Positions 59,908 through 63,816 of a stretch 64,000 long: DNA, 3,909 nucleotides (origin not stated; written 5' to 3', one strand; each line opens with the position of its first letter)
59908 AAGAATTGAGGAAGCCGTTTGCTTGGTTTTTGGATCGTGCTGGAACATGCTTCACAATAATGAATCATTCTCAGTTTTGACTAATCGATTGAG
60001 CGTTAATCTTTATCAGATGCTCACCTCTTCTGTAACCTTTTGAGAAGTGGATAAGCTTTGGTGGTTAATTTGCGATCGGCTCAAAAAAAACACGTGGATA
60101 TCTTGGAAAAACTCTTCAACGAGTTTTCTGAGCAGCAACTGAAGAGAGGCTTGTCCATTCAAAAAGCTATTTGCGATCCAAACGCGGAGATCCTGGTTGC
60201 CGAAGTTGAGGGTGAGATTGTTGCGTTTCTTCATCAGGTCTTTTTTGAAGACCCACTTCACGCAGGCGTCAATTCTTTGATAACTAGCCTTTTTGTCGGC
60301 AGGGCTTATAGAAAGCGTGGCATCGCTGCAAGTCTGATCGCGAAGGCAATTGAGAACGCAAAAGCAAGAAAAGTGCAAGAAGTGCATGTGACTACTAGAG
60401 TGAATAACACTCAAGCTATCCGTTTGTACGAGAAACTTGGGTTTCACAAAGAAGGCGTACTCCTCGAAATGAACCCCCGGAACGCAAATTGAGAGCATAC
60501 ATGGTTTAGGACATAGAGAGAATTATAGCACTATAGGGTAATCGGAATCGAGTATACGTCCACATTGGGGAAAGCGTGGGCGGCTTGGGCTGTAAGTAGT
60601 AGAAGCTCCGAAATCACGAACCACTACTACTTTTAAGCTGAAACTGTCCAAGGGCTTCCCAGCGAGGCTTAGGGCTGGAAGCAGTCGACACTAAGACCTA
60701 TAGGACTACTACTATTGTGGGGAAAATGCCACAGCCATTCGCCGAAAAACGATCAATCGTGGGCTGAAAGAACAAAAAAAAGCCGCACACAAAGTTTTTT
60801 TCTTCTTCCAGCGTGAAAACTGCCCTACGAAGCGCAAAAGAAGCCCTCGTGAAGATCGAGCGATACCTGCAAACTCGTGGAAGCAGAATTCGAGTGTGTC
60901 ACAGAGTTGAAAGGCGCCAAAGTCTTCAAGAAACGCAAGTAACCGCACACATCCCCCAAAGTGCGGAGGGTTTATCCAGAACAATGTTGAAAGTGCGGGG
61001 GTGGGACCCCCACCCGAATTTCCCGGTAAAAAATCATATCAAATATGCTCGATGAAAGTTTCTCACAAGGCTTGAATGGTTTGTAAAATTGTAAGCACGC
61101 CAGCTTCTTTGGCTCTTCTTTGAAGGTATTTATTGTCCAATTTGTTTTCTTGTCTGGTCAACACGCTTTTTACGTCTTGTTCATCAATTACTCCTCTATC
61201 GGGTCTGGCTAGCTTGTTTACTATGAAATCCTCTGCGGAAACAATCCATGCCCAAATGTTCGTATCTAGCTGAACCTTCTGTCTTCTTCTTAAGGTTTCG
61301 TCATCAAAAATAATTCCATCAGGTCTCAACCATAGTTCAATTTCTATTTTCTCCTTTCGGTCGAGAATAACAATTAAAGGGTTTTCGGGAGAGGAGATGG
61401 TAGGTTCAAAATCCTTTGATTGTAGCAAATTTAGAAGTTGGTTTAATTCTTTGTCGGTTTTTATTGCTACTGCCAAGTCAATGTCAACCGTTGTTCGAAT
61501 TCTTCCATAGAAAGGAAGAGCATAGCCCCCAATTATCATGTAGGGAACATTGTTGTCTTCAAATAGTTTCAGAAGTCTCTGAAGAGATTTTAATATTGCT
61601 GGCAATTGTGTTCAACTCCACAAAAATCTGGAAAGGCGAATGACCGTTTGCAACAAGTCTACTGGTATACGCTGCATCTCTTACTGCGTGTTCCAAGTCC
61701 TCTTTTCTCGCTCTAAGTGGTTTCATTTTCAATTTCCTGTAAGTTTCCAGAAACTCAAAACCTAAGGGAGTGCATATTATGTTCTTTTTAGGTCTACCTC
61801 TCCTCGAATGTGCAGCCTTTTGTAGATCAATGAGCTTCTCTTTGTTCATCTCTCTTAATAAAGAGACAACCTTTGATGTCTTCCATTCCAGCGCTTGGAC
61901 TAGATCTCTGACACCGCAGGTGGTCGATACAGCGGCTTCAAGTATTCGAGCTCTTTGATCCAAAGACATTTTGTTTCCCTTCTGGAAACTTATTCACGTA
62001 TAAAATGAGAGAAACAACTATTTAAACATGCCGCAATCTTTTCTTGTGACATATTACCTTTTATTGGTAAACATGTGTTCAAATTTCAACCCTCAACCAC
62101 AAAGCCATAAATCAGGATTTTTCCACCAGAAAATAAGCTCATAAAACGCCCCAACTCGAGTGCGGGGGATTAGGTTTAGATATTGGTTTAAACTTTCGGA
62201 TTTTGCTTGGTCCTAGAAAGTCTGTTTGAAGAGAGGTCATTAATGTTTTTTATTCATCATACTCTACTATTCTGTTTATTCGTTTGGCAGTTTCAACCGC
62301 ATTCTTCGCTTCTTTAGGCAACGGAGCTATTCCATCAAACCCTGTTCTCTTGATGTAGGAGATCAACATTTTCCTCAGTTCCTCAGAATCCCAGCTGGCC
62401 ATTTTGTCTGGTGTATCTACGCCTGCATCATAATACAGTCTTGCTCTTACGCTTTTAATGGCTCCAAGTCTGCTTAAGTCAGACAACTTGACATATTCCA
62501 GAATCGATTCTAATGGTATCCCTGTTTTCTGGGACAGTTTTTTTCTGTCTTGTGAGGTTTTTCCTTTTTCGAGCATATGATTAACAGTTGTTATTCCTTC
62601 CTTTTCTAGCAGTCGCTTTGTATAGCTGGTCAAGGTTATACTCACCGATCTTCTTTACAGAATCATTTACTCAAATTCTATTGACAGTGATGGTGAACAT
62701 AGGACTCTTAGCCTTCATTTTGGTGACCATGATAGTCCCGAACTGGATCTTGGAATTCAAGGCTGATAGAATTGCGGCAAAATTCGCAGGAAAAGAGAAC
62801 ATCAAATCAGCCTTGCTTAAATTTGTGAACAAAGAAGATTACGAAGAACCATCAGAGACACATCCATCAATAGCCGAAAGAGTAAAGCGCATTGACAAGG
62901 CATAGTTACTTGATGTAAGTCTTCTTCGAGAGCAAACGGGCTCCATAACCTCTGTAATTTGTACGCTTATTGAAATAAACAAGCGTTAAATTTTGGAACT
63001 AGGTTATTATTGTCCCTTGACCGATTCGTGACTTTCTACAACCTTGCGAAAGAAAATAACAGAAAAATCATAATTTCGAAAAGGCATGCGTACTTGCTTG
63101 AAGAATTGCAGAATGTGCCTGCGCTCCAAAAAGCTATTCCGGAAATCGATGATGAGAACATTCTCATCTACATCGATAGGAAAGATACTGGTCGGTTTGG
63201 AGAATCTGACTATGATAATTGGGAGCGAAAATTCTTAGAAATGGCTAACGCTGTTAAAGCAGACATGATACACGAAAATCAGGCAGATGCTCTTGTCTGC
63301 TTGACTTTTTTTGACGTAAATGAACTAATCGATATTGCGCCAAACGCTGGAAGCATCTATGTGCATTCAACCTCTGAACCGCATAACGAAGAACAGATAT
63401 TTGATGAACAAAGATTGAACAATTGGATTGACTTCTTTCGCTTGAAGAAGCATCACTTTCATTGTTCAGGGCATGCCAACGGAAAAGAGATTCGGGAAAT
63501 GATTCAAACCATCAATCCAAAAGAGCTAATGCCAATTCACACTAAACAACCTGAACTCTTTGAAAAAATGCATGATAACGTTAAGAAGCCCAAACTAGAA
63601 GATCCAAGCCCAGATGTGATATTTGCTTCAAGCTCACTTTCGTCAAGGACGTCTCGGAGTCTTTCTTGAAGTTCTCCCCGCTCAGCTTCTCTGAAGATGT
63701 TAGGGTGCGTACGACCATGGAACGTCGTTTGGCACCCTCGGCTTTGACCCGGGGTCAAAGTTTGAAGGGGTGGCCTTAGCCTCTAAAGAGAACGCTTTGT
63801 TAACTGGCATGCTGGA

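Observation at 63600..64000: Degraded IscB/IsrB-like OMEGA nuclease gene at the window edge in an archaeon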

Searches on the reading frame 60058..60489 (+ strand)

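Call 25: search_protein_families(library=pfam, proteins=[window:60058-60489:+], max_evalue=0.01)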
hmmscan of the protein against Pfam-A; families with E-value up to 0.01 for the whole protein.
window:60058-60489:+ (144 aa): 10 families
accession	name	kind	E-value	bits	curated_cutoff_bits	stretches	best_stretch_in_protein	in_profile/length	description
PF00583.31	Acetyltransf_1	-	1.9e-18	67.3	20.7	1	29-129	18-116/116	Acetyltransferase (GNAT) family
PF13508.13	Acetyltransf_7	-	1.4e-14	54.6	27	1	42-130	2-83/84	Acetyltransferase (GNAT) domain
PF13673.13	Acetyltransf_10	-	3.9e-13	49.9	23.6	1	21-133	11-111/128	Acetyltransferase (GNAT) domain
PF08445.16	FR47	-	1.8e-08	34.7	22.1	1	73-131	22-79/86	FR47-like protein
PF13420.13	Acetyltransf_4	-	8.6e-06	26.3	24.3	1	47-134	54-139/155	Acetyltransferase (GNAT) domain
PF13302.13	Acetyltransf_3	-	5e-05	24.4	25.4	1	78-130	85-138/138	Acetyltransferase (GNAT) domain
PF13523.12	Acetyltransf_8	-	0.00012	22.2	27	1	78-133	84-141/145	Acetyltransferase (GNAT) domain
PF13527.13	Acetyltransf_9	-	0.00074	20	25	1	13-129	14-124/127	Acetyltransferase (GNAT) domain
PF17013.11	Acetyltransf_15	-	0.0013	18.6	35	1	74-140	74-146/210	Putative acetyl-transferase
PF14542.12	Acetyltransf_CG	-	0.0026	18.3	30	1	74-106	26-58/80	GCN5-related N-acetyl-transferase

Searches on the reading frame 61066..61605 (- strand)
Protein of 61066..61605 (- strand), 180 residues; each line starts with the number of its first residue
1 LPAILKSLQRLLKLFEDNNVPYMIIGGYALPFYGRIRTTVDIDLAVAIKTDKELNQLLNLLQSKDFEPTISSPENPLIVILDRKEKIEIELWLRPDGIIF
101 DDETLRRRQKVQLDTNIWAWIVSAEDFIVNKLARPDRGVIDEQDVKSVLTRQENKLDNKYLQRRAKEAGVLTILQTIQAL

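Call 25: search_protein_families(library=pfam, proteins=[window:61066-61605:-], max_evalue=0.01)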
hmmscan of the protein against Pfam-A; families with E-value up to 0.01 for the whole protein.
window:61066-61605:- (180 aa): 4 families
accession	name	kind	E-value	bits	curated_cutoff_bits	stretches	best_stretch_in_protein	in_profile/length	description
PF19502.5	DUF6036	-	7.1e-09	36.1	23.6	1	11-167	10-135/164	Nucleotidyltransferase of unknown function (DUF6036)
PF09970.15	DUF2204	-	4.8e-08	33.3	20.3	1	6-165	3-164/181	Nucleotidyl transferase of unknown function (DUF2204)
PF14907.12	NTP_transf_5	-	2e-07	31.3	31.2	1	5-176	57-239/249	Uncharacterised nucleotidyltransferase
PF10706.15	Aminoglyc_resit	-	0.0022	18.6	21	1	8-59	2-55/149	Aminoglycoside-2''-adenylyltransferase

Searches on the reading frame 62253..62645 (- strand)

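Call 25: search_protein_families(library=pfam, proteins=[window:62253-62645:-], max_evalue=0.01)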
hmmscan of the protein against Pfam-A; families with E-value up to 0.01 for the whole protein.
window:62253-62645:- (131 aa): 3 families
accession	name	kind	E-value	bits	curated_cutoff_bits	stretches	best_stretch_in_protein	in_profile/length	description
PF14229.12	DUF4332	-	1.3e-13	51.6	23.2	1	10-122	8-121/122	Domain of unknown function (DUF4332)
PF25453.1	DUF7898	-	0.00089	20.1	27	1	54-96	3-45/80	Domain of unknown function (DUF7898)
PF14520.12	HHH_5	-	0.0051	17.7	27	0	65-92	12-39/57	Helix-hairpin-helix domain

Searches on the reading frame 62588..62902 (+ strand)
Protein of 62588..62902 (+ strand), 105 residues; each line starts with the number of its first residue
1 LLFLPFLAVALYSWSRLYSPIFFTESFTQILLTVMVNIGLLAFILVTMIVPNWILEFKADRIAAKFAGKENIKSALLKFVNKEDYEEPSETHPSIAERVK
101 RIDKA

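Call 25: search_protein_families(library=pfam, proteins=[window:62588-62902:+], max_evalue=0.01)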
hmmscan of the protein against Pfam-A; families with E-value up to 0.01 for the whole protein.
window:62588-62902:+ (105 aa): 1 family
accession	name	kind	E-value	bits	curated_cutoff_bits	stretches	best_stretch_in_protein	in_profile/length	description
PF01435.24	Peptidase_M48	-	3.7e-06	27.3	20.3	1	24-104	107-184/186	Peptidase family M48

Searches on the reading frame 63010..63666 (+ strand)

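Call 25: search_protein_families(library=pfam, proteins=[window:63010-63666:+], max_evalue=0.01)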
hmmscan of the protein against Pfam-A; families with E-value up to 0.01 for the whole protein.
window:63010-63666:+ (219 aa): 1 family
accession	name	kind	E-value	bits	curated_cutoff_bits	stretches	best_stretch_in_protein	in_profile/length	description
PF07521.17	RMMBL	-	9.7e-07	29.1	21.6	1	144-180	5-42/63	Zn-dependent metallo-hydrolase RNA specificity domain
